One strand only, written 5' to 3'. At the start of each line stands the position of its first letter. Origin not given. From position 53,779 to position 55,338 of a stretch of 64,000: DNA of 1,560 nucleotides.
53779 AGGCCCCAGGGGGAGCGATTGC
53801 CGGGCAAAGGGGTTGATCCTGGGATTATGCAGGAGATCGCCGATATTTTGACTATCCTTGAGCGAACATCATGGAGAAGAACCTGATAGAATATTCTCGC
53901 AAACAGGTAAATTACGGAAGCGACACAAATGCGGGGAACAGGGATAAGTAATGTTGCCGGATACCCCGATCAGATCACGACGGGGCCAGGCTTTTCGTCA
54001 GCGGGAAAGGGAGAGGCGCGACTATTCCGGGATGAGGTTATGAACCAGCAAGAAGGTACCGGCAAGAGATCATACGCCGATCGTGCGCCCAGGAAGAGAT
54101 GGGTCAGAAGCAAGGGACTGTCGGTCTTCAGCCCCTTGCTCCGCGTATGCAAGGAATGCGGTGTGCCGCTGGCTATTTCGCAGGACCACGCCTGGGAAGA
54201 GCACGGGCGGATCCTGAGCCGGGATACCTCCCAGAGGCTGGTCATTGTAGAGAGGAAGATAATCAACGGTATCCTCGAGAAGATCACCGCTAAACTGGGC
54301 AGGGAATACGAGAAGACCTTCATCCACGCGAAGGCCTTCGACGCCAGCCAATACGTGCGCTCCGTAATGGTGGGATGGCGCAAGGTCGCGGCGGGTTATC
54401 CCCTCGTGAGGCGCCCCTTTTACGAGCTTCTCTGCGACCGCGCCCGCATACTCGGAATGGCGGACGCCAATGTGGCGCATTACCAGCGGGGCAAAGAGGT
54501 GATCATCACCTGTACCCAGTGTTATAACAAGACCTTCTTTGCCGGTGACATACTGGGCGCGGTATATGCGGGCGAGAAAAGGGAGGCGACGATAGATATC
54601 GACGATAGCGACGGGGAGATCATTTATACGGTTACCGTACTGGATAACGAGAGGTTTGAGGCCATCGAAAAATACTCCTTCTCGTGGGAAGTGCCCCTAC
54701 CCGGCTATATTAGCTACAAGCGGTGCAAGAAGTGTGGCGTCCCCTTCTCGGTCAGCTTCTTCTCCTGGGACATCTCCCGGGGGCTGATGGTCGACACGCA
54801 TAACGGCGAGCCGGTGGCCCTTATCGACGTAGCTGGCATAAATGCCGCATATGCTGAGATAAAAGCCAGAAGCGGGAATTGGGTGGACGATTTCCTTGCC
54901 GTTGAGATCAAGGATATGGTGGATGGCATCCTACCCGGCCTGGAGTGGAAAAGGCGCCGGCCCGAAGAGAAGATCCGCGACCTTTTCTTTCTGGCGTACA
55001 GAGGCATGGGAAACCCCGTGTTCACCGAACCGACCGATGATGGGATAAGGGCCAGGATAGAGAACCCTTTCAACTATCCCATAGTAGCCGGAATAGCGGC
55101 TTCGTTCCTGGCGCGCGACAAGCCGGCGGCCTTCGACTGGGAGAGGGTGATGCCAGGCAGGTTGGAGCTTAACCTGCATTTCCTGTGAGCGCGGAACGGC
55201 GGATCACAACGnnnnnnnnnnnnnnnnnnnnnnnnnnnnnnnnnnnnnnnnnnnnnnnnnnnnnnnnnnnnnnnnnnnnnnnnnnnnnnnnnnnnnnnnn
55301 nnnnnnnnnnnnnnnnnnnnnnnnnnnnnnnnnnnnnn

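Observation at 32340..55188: Three paralogues of an uncharacterised, internally duplicated CxxC / V4R-like protein, each attached to a different acyl-CoA enzyme module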

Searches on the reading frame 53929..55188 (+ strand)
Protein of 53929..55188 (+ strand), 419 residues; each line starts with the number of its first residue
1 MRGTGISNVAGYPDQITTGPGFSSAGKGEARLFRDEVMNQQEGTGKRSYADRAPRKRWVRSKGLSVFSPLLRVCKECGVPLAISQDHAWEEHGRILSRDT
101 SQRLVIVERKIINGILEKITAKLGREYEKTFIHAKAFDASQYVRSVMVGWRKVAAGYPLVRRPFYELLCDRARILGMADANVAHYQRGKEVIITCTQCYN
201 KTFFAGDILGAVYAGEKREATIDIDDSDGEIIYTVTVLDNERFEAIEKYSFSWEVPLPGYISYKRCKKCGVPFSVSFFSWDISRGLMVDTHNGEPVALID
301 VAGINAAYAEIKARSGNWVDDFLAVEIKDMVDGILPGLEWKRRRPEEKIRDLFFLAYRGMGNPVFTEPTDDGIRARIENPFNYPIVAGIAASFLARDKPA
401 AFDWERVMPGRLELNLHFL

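Call 5: search_protein_families(library=pfam, proteins=[window:54040-55188:+], max_evalue=1)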
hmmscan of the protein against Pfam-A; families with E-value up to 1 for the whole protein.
window:54040-55188:+ (382 aa): 6 families
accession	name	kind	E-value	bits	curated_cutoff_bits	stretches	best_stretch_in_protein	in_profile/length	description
PF18508.7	zf_C2H2_13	-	0.00027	20.9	26.5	1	35-47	18-30/42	Zinc finger domain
PF13824.12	zf-Mss51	-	0.003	18.1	27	0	36-54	16-33/55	Zinc-finger of mitochondrial splicing suppressor 51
PF05515.16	Viral_NABP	-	0.0055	17.1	23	1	35-75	162-201/227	Viral nucleic acid binding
PF18912.6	DZR_2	-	0.039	14.2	27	0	224-237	34-47/56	Double zinc ribbon domain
PF01286.23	XPA_N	-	0.087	13.3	27.1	0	227-240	2-15/32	XPA protein N-terminal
PF04032.22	Rpr2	-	0.22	12.2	29.3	0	207-236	26-55/90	RNAse P Rpr2/Rpp21/SNM1 subunit domain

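Call 6: search_protein_families(library=ncbifam, proteins=[window:54040-55188:+], max_evalue=1)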
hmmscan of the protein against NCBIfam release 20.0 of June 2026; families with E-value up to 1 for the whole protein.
window:54040-55188:+ (382 aa): 0 families

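Call 15: search_solved_structures(query=window:54040-55185:+, max_evalue=10)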
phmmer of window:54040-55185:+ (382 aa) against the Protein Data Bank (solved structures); distinct sequences matched with E-value up to 10: 4.
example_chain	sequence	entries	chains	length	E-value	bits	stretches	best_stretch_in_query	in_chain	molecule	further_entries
2ywn_A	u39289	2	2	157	0.3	13.1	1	198-229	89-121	Peroxiredoxin-like protein | Peroxiredoxin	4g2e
4v6w_Cj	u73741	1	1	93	0.79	11.7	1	23-85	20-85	60S ribosomal protein L37-A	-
6xu8_Cj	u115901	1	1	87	0.9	11.5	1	23-85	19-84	Probable 60S ribosomal protein L37-A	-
7r81_l1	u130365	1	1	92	1.7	10.6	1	32-78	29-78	Ribosomal protein L37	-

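Call 44: find_homologous_proteins(query=window:54040-55185:+)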
Query window:54040-55185:+ (382 aa): 80 proteins with E <= 0.001 among 3643 candidates.
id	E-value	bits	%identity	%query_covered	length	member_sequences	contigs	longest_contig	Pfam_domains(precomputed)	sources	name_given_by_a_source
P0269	2.2e-261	884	100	100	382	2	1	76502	-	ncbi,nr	ncbi:MAG: hypothetical protein C4536_10170 [Actinobacteria bacterium]|nr:MAG: hypothetical protein C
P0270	1.1e-218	744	82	100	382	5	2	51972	-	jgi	-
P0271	4.6e-210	715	79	100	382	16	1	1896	-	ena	-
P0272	1.1e-208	711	77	100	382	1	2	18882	PF18508.9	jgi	jgi:hypothetical protein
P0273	3.7e-208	709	77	100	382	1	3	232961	-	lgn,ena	-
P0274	4.0e-208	709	78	100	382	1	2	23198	PF18508.9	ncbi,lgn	-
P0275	3.7e-206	703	76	100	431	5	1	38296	-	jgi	jgi:hypothetical protein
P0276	1.2e-204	698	77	100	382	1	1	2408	-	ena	-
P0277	2.2e-201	687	76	96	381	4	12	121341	PF18508.9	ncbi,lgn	-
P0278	4.2e-201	686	76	100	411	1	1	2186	-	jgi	jgi:hypothetical protein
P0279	5.7e-201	685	75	100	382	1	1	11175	-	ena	-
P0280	3.6e-199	680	75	100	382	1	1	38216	-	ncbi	-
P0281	5.3e-199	679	74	100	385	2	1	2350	-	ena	-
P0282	1.5e-197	674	73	100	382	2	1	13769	-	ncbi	-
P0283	2.0e-196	671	74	96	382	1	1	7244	PF18508.9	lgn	-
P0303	1.5e-172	592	64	100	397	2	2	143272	-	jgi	-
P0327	5.0e-116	406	49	94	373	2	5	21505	-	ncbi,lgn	ncbi:MAG: hypothetical protein WHT46_01455 [Candidatus Geothermincolales bacterium]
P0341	1.2e-84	303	40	91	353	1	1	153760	-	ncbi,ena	-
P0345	1.5e-23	101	28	87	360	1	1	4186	-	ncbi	-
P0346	5.7e-17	80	25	64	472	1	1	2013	PF03853.22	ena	-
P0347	3.1e-13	67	23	84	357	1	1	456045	-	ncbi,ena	-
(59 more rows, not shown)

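Call 45: find_encoding_contigs(protein=P0303, flank=8000, max_places=1)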
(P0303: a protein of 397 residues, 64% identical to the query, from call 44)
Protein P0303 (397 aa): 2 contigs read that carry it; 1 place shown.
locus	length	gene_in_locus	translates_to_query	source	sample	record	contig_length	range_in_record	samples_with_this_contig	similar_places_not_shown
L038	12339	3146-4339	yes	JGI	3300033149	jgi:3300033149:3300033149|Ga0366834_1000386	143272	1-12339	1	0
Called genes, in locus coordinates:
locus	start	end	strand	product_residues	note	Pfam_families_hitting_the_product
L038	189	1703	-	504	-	PF09861:Lar_N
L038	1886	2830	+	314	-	PF00294:PfkB, PF08543:Phos_pyr_kin (weak)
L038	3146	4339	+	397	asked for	-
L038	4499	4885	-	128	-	-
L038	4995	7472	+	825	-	PF01804:Penicil_amidase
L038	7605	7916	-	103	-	-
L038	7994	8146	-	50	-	-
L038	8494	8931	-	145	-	-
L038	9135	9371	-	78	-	PF01402:RHH_1 (faint)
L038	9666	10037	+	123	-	-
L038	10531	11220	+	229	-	PF01022:HTH_5 (faint), PF12802:MarR_2 (faint), PF01909:NTP_transf_2, PF18765:Polbeta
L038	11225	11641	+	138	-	PF05168:HEPN (weak)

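Call 46: find_encoding_contigs(protein=P0327, flank=8000, max_places=1)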
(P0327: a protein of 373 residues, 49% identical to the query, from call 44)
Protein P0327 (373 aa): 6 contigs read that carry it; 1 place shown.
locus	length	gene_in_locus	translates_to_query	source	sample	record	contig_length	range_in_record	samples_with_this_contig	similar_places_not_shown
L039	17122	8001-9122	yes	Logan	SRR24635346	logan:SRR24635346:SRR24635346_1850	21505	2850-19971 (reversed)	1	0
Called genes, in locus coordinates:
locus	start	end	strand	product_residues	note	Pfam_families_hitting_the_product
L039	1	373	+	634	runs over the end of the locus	?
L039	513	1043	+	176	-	PF01661:Macro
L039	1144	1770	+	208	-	PF01451:LMWPc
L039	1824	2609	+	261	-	PF00378:ECH_1, PF16113:ECH_2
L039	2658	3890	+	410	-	PF08240:ADH_N, PF00107:ADH_zinc_N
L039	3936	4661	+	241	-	PF00702:Hydrolase (weak), PF12710:HAD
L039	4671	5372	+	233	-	PF00440:TetR_N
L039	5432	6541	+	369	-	PF02771:Acyl-CoA_dh_N, PF02770:Acyl-CoA_dh_M, PF00441:Acyl-CoA_dh_1, PF08028:Acyl-CoA_dh_2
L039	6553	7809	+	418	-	PF02771:Acyl-CoA_dh_N, PF02770:Acyl-CoA_dh_M, PF00441:Acyl-CoA_dh_1, PF08028:Acyl-CoA_dh_2 (weak)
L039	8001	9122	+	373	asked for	-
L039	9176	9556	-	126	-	-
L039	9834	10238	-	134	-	-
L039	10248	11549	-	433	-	PF00682:HMGL-like, PF22617:HCS_D2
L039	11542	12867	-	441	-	PF00155:Aminotran_1_2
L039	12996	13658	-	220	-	PF00303:Thymidylat_synt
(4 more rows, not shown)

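Call 47: find_encoding_contigs(protein=P0341, flank=8000, max_places=1)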
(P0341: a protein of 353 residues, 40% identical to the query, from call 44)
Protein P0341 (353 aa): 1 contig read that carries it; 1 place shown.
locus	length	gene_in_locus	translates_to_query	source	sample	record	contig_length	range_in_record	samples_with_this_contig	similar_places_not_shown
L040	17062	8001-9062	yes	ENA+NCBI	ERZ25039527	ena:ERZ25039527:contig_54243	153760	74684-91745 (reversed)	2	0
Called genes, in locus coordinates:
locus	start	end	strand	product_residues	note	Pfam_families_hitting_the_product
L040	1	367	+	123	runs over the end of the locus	PF02410:RsfS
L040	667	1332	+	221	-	PF05198:IF3_N, PF00707:IF3_C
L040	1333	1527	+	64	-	PF01632:Ribosomal_L35p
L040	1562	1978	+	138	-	PF00453:Ribosomal_L20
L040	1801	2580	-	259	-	-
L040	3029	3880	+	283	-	PF01409:tRNA-synt_2d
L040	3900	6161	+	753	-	PF01588:tRNA_bind, PF03483:B3_4, PF03484:B5, PF17759:tRNA_synthFbeta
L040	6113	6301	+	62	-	PF03147:FDX-ACB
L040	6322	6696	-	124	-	-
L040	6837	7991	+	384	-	PF02771:Acyl-CoA_dh_N, PF02770:Acyl-CoA_dh_M, PF00441:Acyl-CoA_dh_1, PF08028:Acyl-CoA_dh_2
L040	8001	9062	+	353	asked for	-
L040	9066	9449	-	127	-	-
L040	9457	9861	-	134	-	-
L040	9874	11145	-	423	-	PF00682:HMGL-like, PF22617:HCS_D2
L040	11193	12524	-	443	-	PF00155:Aminotran_1_2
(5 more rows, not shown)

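Call 56: find_related_loci(query=A6, collection=metagenome_contigs, flank=6000)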
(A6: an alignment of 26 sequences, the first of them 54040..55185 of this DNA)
Query A6 (382 aa) in metagenome_contigs; peptide patterns used: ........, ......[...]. (x = any residue, [..] = any of these).
111 stretches matched a pattern; 18 encode a relative of the query (tblastn E <= 1e-3); 18 distinct loci.
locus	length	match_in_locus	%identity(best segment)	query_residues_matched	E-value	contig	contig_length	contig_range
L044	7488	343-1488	79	1-382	0e+0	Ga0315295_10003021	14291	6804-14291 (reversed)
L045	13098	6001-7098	76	17-382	0e+0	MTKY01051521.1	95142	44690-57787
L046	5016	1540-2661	74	1-374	0e+0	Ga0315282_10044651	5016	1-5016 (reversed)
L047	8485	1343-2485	67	1-381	0e+0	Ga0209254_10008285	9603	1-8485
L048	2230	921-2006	69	21-382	0e+0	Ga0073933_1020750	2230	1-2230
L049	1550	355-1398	69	34-381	0e+0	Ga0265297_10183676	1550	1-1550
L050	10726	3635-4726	66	18-381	2e-178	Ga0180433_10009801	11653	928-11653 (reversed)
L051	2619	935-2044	68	13-382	0e+0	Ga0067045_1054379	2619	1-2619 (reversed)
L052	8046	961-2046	67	21-382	2e-176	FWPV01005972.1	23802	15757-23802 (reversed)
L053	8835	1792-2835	66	34-381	2e-166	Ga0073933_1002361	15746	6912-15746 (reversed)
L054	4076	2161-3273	62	11-381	8e-169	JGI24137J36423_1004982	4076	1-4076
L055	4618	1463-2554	54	17-382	7e-134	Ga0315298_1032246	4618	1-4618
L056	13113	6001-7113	62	11-381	2e-163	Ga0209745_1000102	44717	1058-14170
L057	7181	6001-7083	55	19-381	8e-130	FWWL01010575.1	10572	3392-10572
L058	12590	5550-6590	50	29-375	3e-118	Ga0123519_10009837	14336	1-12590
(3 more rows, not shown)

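Call 61: predict_structure(alignment_id=A5)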
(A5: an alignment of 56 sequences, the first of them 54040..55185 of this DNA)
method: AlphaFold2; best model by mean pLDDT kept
length: 382 residues; sequences in the alignment: 56
mean_pLDDT: 88.5   pTM: 0.87
mean pLDDT of the five models: 88.5, 87.9, 87.8, 86.1, 83.5
residues with pLDDT >= 90: 294; 70-90: 42; 50-70: 28; < 50: 18
segments of 3 or more residues with pLDDT < 50: 1-18
pLDDT, mean of each block of 10 residues (from residue 1): 35 42 61 80 94 96 94 94 90 95 92 62 81 95 95 96 97 95 95 95 92 86 93 95 94 93 96 94 96 82 84 94 97 96 97 94 95 97 92
secondary structure, 60 per line:
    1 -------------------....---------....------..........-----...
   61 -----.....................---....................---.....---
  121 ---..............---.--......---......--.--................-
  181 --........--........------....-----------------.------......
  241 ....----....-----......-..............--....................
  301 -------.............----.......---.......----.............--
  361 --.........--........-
elements in order: E20-23 E33-36 H44-49 E50-52 E58-60 E66-71 H72-86 H90-109 H113-117 H124-137 E144-149 E153-158 H164-179 E183-190 E193-200 H207-210 H236-240 E241-244 E249-252 E258-263 H265-278 H281-300 H308-320 E325-331 E335-341 H346-358 E363-371 E374-381

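Call 63: search_protein_families(library=pfam, proteins=[window:53929-55188:+], max_evalue=0.1)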
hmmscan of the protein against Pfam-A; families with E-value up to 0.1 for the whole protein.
window:53929-55188:+ (419 aa): 4 families
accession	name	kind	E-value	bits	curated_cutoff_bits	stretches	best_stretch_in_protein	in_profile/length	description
PF18508.7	zf_C2H2_13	-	0.00034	20.6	26.5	0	72-84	18-30/42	Zinc finger domain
PF13824.12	zf-Mss51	-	0.0042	17.7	27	0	73-91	16-33/55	Zinc-finger of mitochondrial splicing suppressor 51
PF05515.16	Viral_NABP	-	0.007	16.8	23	0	72-111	162-200/227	Viral nucleic acid binding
PF18912.6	DZR_2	-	0.052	13.8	27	0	261-274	34-47/56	Double zinc ribbon domain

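Call 64: fold_search(model_id=the predicted structure, library=pdb)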
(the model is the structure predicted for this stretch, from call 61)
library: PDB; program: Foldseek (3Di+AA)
matches with E <= 10: 520; with E <= 0.001: 0
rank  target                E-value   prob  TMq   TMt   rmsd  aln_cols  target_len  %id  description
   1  5fru_A                3.3e-03  1.00  0.31  0.56   5.5       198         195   12  crystal structure of the phenol-responsive sensory domain of the transcription activator PoxR (released 2016-03-30)
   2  3iqb                  8.5e-03  0.94  0.18  0.31  12.7       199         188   10  Tt I75F/L144F H-NOX (released 2010-01-19)
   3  9dd0_D                1.2e-02  0.93  0.16  0.38  10.4       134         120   16  Designed allosteric facilitated dissociation switch AS1 in complex state TH with methylated lysines, crystal #2 (released 2025-08-20)
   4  6bdd                  1.3e-02  0.99  0.21  0.38   8.8       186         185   11  Crystal structure of Fe(II) unliganded H-NOX protein from K. algicida (released 2018-05-30)
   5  9oxn_B                1.3e-02  0.77  0.15  0.10  21.0       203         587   12  Compact, ligand-free state of Manduca sexta soluble guanylate cyclase mutant beta C122S (released 2025-11-12)
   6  3eee_A                1.4e-02  0.69  0.14  0.24  18.6       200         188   12  Probing the function of heme distortion in the H-NOX family (released 2008-11-25)
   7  9dd4_A                1.6e-02  0.91  0.16  0.36  10.8       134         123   14  Crystal Structure of Designed facilitated dissociation target LHD101An1: LHD101A with an N-terminal extension (released 2025-08-20)
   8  8pog_A                1.9e-02  1.00  0.24  0.54   3.4       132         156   12  Cryo-EM structure of Enterobacter sp. 638 BcsD (released 2023-12-20)
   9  6bde                  1.9e-02  0.95  0.18  0.33  12.9       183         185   11  Crystal structure of Fe(II) unliganded H-NOX protein mutant A71G from K. algicida (released 2018-05-30)
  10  3njc_B                2.4e-02  0.99  0.20  0.46   6.0       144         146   12  Crystal structure of the yslB protein from Bacillus subtilis. Northeast Structural Genomics Consortium Target SR460. (released 2010-09-22)
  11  4fdk_A                2.4e-02  0.54  0.13  0.24  18.4       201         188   12  F78L Tt H-NOX (released 2013-08-28)
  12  9dcz_D                2.5e-02  0.87  0.16  0.37  10.3       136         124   16  Designed allosteric facilitated dissociation switch AS1 in complex state TH with methylated lysines, crystal #1 (released 2025-08-20)
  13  9dd0_B                2.5e-02  0.84  0.16  0.36  10.1       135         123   16  Designed allosteric facilitated dissociation switch AS1 in complex state TH with methylated lysines, crystal #2 (released 2025-08-20)
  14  5a0w_D                2.5e-02  0.33  0.12  0.20  13.5       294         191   10  THE CRYSTAL STRUCTURE OF I-DMOI E117A IN COMPLEX WITH ITS TARGET DNA AND IN THE PRESENCE OF 2MM MN (released 2016-05-11)
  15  6cww_A                2.7e-02  0.72  0.15  0.26  16.2       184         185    9  Cs H-NOX mutant with unnatural amino acid 4-cyano-L-phenylalanine at site 5 (released 2018-05-16)
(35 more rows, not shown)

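Call 73: list_cluster_members(proteins=[P0345, P0346, P0347, P0125, P0001, P0269])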
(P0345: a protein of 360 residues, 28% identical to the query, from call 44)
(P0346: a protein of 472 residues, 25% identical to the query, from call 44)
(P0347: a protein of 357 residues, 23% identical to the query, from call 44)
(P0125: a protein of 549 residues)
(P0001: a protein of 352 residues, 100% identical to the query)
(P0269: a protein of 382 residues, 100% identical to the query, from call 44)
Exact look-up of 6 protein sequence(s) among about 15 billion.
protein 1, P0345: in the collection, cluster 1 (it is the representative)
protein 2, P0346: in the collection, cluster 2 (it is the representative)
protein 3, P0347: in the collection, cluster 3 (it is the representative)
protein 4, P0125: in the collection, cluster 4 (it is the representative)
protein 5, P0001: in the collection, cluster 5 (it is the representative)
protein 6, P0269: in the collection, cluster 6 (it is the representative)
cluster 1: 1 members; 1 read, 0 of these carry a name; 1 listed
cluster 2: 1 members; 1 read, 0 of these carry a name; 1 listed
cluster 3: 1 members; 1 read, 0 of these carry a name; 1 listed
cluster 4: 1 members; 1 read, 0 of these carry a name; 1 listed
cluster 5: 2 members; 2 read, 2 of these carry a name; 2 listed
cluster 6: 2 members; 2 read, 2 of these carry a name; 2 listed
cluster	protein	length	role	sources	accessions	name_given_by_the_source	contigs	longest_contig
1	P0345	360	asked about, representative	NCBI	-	-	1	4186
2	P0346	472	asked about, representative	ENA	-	-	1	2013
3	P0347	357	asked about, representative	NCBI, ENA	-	-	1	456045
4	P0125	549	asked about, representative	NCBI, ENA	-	-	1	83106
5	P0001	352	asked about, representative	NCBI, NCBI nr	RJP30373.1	MAG: hypothetical protein C4536_10075 [Actinobacteria bacterium] | MAG: hypothetical protein C4536_10075 [Actinomycetota bacterium]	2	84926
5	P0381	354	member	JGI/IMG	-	hypothetical protein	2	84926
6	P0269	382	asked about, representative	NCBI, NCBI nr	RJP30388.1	MAG: hypothetical protein C4536_10170 [Actinobacteria bacterium] | MAG: hypothetical protein C4536_10170 [Actinomycetota bacterium]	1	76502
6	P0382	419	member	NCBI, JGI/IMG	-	hypothetical protein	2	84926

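Call 74: find_encoding_contigs(protein=P0347, flank=8000, max_places=1)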
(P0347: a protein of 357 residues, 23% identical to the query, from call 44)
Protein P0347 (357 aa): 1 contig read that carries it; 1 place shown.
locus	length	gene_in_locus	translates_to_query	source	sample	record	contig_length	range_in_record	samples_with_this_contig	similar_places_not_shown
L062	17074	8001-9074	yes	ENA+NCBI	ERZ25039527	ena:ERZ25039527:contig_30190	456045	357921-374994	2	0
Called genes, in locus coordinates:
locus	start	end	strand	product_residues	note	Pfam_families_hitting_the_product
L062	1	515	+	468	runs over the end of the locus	PF01209:Ubie_methyltran, PF02353:CMAS, PF13489:Methyltransf_23, PF08241:Methyltransf_11, PF08242:Methyltransf_12, PF13649:Methyltransf_25, PF13847:Methyltransf_31, PF08241:Methyltransf_11, +1 more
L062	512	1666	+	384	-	PF13439:Glyco_transf_4, PF13579:Glyco_trans_4_4, PF20706:GT4-conflict, PF00534:Glycos_transf_1, PF13692:Glyco_trans_1_4, PF13524:Glyco_trans_1_2 (weak)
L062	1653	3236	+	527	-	PF04932:Wzy_C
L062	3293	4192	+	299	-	PF01370:Epimerase, PF04321:RmlD_sub_bind, PF16363:GDP_Man_Dehyd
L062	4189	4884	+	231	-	-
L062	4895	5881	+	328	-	PF03279:Lip_A_acyltrans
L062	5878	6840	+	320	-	PF03279:Lip_A_acyltrans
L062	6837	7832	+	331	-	PF01209:Ubie_methyltran, PF13489:Methyltransf_23, PF13847:Methyltransf_31, PF08241:Methyltransf_11, PF08242:Methyltransf_12, PF13649:Methyltransf_25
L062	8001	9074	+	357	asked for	-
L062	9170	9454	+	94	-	PF08734:GYD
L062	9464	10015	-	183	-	-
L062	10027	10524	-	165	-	-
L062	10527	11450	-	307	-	PF12837:Fer4_6 (weak), PF00037:Fer4 (weak), PF12838:Fer4_7 (weak), PF14697:Fer4_21 (weak)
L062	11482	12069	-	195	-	-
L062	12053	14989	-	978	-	PF15902:Sortilin-Vps10 (faint), PF14870:PSII_BNR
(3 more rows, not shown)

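Call 77: search_protein_families(library=pfam, alignment_id=A5, max_evalue=10)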
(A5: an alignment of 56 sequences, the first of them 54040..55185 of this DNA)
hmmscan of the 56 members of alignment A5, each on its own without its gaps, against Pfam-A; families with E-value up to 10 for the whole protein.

A. member 1, window:54040-55185:+ (382 aa): 6 families
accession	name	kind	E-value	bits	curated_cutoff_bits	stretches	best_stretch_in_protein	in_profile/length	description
PF18508.7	zf_C2H2_13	-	0.00027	20.9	26.5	2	35-47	18-30/42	Zinc finger domain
PF13824.12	zf-Mss51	-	0.003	18.1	27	1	36-54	16-33/55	Zinc-finger of mitochondrial splicing suppressor 51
PF05515.16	Viral_NABP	-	0.0055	17.1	23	1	35-75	162-201/227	Viral nucleic acid binding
PF18912.6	DZR_2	-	0.039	14.2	27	1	224-237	34-47/56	Double zinc ribbon domain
PF01286.23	XPA_N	-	0.087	13.3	27.1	1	227-240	2-15/32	XPA protein N-terminal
PF04032.22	Rpr2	-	0.22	12.2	29.3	0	207-236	26-55/90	RNAse P Rpr2/Rpp21/SNM1 subunit domain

B. families by the number of members that match (of 56 scanned): 56 families (the first 25 are shown)
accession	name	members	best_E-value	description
PF13824.12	zf-Mss51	45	0.00013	Zinc-finger of mitochondrial splicing suppressor 51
PF18508.7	zf_C2H2_13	40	5.9e-06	Zinc finger domain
PF18912.6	DZR_2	17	0.017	Double zinc ribbon domain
PF05515.16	Viral_NABP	12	0.0055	Viral nucleic acid binding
PF16988.10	Vps36-NZF-N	10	0.069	Vacuolar protein sorting 36 NZF-N zinc-finger domain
PF12172.15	zf-ChsH2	9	0.00042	ChsH2, rubredoxin-like zinc ribbon domain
PF20120.5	DUF6510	9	0.0044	Family of unknown function (DUF6510)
PF06677.18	Auto_anti-p27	7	0.034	Sjogren's syndrome/scleroderma autoantigen 1 (Autoantigen p27)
PF01286.23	XPA_N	7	0.036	XPA protein N-terminal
PF12773.13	DZR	7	0.057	Double zinc ribbon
PF05810.19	NinF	6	0.0056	NinF protein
PF13248.11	Zn_ribbon_3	6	0.19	zinc-ribbon domain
PF13240.11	Zn_Ribbon_1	4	0.081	zinc-ribbon domain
PF04032.22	Rpr2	4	0.09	RNAse P Rpr2/Rpp21/SNM1 subunit domain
PF01907.25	Ribosomal_L37e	3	0.096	Ribosomal protein L37e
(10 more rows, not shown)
